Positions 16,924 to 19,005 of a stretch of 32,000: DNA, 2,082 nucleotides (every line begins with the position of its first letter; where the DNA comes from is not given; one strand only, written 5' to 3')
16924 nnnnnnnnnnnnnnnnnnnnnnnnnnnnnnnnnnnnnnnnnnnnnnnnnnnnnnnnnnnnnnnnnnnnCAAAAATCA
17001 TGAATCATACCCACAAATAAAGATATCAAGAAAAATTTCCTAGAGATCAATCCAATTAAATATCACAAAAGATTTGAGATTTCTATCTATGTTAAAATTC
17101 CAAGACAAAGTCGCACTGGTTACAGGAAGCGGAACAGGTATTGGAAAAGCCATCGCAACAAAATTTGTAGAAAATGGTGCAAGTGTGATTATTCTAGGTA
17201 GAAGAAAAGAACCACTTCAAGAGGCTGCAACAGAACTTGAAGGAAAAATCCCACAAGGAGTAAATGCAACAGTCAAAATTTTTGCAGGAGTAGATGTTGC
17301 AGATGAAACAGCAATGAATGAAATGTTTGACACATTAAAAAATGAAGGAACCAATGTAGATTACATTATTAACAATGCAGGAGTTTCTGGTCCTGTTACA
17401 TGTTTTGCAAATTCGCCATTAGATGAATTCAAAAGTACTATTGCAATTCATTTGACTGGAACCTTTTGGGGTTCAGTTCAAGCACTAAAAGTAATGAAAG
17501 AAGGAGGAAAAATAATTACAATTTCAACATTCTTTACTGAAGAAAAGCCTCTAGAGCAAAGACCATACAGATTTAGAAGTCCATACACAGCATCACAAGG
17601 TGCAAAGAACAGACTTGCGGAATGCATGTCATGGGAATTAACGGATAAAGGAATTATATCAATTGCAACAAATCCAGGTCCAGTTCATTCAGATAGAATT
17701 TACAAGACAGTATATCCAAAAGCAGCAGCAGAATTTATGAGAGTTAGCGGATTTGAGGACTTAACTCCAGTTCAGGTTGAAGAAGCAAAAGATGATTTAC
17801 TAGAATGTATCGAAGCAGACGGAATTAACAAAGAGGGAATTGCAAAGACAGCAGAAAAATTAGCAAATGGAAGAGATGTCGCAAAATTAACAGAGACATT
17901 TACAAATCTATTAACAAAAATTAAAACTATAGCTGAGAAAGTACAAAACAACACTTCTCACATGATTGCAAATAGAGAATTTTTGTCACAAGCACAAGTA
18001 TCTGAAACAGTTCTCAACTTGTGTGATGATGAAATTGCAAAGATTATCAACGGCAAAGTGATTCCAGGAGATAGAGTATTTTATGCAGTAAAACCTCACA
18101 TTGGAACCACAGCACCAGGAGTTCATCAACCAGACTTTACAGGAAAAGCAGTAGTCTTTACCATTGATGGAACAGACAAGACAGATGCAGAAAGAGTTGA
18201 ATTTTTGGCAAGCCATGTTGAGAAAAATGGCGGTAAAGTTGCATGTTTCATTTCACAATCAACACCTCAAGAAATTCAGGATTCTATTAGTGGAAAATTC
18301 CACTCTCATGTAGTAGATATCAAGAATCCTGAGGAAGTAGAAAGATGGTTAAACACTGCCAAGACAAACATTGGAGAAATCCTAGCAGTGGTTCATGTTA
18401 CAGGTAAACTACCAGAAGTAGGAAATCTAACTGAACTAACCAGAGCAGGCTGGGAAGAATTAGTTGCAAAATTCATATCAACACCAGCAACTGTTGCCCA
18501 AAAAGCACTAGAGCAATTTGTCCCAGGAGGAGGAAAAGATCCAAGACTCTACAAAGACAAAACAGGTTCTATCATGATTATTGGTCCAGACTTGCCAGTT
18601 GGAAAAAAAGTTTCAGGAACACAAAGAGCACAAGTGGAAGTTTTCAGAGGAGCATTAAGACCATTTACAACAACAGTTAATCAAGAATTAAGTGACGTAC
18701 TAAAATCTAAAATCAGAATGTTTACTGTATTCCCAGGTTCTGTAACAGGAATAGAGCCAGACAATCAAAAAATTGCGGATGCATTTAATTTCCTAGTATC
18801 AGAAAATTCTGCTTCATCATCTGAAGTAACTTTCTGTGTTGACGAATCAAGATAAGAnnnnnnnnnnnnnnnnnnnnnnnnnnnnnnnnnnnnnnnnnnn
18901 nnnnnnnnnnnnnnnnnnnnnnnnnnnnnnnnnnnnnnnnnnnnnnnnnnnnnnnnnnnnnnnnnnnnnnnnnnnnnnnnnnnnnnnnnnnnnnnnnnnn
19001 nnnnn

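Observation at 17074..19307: Catalytic-SDR plus pseudo-SDR fusion coupled to a catalytically degenerate hotdog protein: candidate for an unassigned CoA-ester reductase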

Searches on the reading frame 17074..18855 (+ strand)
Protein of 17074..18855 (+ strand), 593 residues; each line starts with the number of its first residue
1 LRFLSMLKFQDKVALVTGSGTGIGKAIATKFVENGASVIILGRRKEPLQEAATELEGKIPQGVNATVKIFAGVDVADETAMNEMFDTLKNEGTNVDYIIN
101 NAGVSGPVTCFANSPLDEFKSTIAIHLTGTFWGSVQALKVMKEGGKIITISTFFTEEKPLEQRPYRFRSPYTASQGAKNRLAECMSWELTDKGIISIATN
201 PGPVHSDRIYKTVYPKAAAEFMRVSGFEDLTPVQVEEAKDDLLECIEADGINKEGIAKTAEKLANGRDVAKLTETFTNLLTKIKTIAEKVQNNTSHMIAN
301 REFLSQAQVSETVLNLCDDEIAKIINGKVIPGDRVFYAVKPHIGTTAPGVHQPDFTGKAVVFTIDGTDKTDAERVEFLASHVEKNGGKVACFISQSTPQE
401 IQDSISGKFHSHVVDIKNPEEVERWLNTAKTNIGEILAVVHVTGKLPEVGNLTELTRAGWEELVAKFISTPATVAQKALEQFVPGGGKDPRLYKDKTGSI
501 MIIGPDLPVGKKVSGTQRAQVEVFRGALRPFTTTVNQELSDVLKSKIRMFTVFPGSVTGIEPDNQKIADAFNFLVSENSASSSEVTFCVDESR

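Call 3: search_protein_families(library=pfam, proteins=[window:17074-18855:+], max_evalue=1)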
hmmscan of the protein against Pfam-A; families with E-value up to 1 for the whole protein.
window:17074-18855:+ (593 aa): 11 families
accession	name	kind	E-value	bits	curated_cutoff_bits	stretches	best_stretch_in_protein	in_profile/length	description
PF00106.31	adh_short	-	1.8e-42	145.4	26.6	2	12-207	1-185/195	short chain dehydrogenase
PF13561.12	adh_short_C2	-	3.9e-37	128.5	27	2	21-208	6-180/236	Enoyl-(Acyl carrier protein) reductase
PF08659.16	KR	-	3.6e-14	53.5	22.6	2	14-129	3-115/180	KR domain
PF01370.27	Epimerase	-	7.4e-06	26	20.9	1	14-189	1-160/240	NAD dependent epimerase/dehydratase family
PF02719.21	Polysacc_synt_2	-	0.003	17.2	20.2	1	15-89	2-77/293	Polysaccharide biosynthesis protein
PF03807.23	F420_oxidored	-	0.004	18.2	21.6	1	13-61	2-50/94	NADP oxidoreductase coenzyme F420-dependent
PF16363.11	GDP_Man_Dehyd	-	0.0058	16.6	27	1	15-175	1-157/332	GDP-mannose 4,6 dehydratase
PF23441.1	SDR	-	0.025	14.4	27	1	11-161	7-158/258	SDR-like rossmann domain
PF01488.26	Shikimate_DH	-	0.045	14.3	24.3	1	8-58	9-59/138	Shikimate / quinate 5-dehydrogenase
PF02737.24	3HCDH_N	-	0.07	13.5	22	1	16-65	4-52/180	3-hydroxyacyl-CoA dehydrogenase, NAD binding domain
PF25611.1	KCTD_C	-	0.1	12.6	27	1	230-278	67-115/120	KCTD C-terminal domain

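Call 4: search_protein_families(library=ncbifam, proteins=[window:17074-18855:+], max_evalue=1)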
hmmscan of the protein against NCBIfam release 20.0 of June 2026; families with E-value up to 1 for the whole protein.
window:17074-18855:+ (593 aa): 229 families (the best 25 are shown)
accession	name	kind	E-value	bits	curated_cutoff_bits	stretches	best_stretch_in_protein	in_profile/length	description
NF005559.1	PRK07231.1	subfamily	3.2e-34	118.5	215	2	9-210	2-192/249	glucose 1-dehydrogenase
NF009466.0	PRK12826.1-2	subfamily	1.5e-32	113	222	2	11-239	3-189/248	3-oxoacyl-ACP reductase FabG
NF009093.0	PRK12429.1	subfamily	6.5e-31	107.6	258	2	9-217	3-200/259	3-hydroxybutyrate dehydrogenase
NF005806.0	PRK07666.1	equivalog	6.6e-31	107.4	286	2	7-210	3-195/239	3-ketoacyl-ACP reductase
NF005594.0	PRK07326.1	equivalog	1.6e-30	106.4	271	2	8-206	3-188/237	SDR family oxidoreductase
NF005681.0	PRK07478.1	subfamily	7.3e-29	100.9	267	2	7-212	2-197/254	SDR family oxidoreductase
TIGR01963.1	PHB_DH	subfamily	8.7e-29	100.5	307.05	2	12-217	2-196/255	3-hydroxybutyrate dehydrogenase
NF004203.0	PRK05653.2-4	subfamily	1.2e-28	100.2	313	1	8-207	3-193/260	3-oxoacyl-ACP reductase FabG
NF004198.0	PRK05653.1-3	equivalog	1.2e-28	100.2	296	1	8-213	4-197/248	3-oxoacyl-ACP reductase FabG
NF006074.0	PRK08220.1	equivalog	9.4e-28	97.5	312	2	6-229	3-204/251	2,3-dihydro-2,3-dihydroxybenzoate dehydrogenase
NF004791.0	PRK06138.1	equivalog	1.8e-27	96.2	312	1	9-221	3-203/252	SDR family oxidoreductase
NF052558.1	MBtsdlDhBudC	equivalog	5.7e-27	94.9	270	2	9-211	1-189/250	meso-2,3-butanediol dehydrogenase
NF005067.0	PRK06484.1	equivalog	7.3e-27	94.1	713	1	11-205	273-452/524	short chain dehydrogenase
NF005893.0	PRK07856.1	equivalog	9.1e-27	93.9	255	2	6-208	4-186/255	SDR family oxidoreductase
TIGR03971.1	SDR_subfam_1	subfamily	9.7e-27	94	300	2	9-218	1-212/271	mycofactocin-coupled SDR family oxidoreductase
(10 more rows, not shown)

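Call 5: search_solved_structures(query=window:17074-18855:+, max_evalue=0.01, show_alignments=3)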
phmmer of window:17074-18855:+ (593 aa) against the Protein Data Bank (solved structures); distinct sequences matched with E-value up to 0.01: 535 (the best 60 are shown).
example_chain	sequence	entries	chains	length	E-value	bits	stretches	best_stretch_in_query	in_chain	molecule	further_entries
8hjw_A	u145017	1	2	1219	5.4e-34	120.7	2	11-212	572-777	Short-chain dehydrogenase/reductase SDR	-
8hi4_A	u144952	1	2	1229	1.4e-32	116.1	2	11-209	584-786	Short-chain dehydrogenase/reductase SDR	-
3u5t_A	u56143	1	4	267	4.8e-19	71.4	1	3-230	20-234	3-oxoacyl-[acyl-carrier-protein] reductase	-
8aet_A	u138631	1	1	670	1.4e-17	66.5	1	11-213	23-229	Short-chain dehydrogenase/reductase SDR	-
8a30_A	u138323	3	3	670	2e-17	66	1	11-212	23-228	Short-chain dehydrogenase/reductase SDR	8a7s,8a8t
8j29_A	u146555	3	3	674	2e-17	66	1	11-212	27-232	Short-chain dehydrogenase/reductase SDR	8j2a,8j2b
8j2c_A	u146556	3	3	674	2e-17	66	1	11-212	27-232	Short-chain dehydrogenase/reductase SDR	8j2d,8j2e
8i6z_A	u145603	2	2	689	2.1e-17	66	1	11-212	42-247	Short-chain dehydrogenase/reductase SDR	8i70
4iuy_A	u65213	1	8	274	2.7e-17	65.6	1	6-204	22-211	Short chain dehydrogenase/reductase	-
7ejh_A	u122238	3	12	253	3.5e-17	65.2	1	9-207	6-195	3-alpha-(Or 20-beta)-hydroxysteroid dehydrogenase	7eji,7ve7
7vdo_D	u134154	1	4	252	3.8e-17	65.1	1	9-206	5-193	3-alpha-(Or 20-beta)-hydroxysteroid dehydrogenase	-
7ejj_A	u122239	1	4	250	4.3e-17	65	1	10-206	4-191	3-alpha-(Or 20-beta)-hydroxysteroid dehydrogenase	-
1g6k_A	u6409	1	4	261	5.9e-17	64.5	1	9-206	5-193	GLUCOSE 1-DEHYDROGENASE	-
8aeq_A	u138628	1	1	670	6.7e-17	64.3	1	11-212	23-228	Short-chain dehydrogenase/reductase SDR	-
1gco_A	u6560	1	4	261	8e-17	64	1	9-206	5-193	GLUCOSE DEHYDROGENASE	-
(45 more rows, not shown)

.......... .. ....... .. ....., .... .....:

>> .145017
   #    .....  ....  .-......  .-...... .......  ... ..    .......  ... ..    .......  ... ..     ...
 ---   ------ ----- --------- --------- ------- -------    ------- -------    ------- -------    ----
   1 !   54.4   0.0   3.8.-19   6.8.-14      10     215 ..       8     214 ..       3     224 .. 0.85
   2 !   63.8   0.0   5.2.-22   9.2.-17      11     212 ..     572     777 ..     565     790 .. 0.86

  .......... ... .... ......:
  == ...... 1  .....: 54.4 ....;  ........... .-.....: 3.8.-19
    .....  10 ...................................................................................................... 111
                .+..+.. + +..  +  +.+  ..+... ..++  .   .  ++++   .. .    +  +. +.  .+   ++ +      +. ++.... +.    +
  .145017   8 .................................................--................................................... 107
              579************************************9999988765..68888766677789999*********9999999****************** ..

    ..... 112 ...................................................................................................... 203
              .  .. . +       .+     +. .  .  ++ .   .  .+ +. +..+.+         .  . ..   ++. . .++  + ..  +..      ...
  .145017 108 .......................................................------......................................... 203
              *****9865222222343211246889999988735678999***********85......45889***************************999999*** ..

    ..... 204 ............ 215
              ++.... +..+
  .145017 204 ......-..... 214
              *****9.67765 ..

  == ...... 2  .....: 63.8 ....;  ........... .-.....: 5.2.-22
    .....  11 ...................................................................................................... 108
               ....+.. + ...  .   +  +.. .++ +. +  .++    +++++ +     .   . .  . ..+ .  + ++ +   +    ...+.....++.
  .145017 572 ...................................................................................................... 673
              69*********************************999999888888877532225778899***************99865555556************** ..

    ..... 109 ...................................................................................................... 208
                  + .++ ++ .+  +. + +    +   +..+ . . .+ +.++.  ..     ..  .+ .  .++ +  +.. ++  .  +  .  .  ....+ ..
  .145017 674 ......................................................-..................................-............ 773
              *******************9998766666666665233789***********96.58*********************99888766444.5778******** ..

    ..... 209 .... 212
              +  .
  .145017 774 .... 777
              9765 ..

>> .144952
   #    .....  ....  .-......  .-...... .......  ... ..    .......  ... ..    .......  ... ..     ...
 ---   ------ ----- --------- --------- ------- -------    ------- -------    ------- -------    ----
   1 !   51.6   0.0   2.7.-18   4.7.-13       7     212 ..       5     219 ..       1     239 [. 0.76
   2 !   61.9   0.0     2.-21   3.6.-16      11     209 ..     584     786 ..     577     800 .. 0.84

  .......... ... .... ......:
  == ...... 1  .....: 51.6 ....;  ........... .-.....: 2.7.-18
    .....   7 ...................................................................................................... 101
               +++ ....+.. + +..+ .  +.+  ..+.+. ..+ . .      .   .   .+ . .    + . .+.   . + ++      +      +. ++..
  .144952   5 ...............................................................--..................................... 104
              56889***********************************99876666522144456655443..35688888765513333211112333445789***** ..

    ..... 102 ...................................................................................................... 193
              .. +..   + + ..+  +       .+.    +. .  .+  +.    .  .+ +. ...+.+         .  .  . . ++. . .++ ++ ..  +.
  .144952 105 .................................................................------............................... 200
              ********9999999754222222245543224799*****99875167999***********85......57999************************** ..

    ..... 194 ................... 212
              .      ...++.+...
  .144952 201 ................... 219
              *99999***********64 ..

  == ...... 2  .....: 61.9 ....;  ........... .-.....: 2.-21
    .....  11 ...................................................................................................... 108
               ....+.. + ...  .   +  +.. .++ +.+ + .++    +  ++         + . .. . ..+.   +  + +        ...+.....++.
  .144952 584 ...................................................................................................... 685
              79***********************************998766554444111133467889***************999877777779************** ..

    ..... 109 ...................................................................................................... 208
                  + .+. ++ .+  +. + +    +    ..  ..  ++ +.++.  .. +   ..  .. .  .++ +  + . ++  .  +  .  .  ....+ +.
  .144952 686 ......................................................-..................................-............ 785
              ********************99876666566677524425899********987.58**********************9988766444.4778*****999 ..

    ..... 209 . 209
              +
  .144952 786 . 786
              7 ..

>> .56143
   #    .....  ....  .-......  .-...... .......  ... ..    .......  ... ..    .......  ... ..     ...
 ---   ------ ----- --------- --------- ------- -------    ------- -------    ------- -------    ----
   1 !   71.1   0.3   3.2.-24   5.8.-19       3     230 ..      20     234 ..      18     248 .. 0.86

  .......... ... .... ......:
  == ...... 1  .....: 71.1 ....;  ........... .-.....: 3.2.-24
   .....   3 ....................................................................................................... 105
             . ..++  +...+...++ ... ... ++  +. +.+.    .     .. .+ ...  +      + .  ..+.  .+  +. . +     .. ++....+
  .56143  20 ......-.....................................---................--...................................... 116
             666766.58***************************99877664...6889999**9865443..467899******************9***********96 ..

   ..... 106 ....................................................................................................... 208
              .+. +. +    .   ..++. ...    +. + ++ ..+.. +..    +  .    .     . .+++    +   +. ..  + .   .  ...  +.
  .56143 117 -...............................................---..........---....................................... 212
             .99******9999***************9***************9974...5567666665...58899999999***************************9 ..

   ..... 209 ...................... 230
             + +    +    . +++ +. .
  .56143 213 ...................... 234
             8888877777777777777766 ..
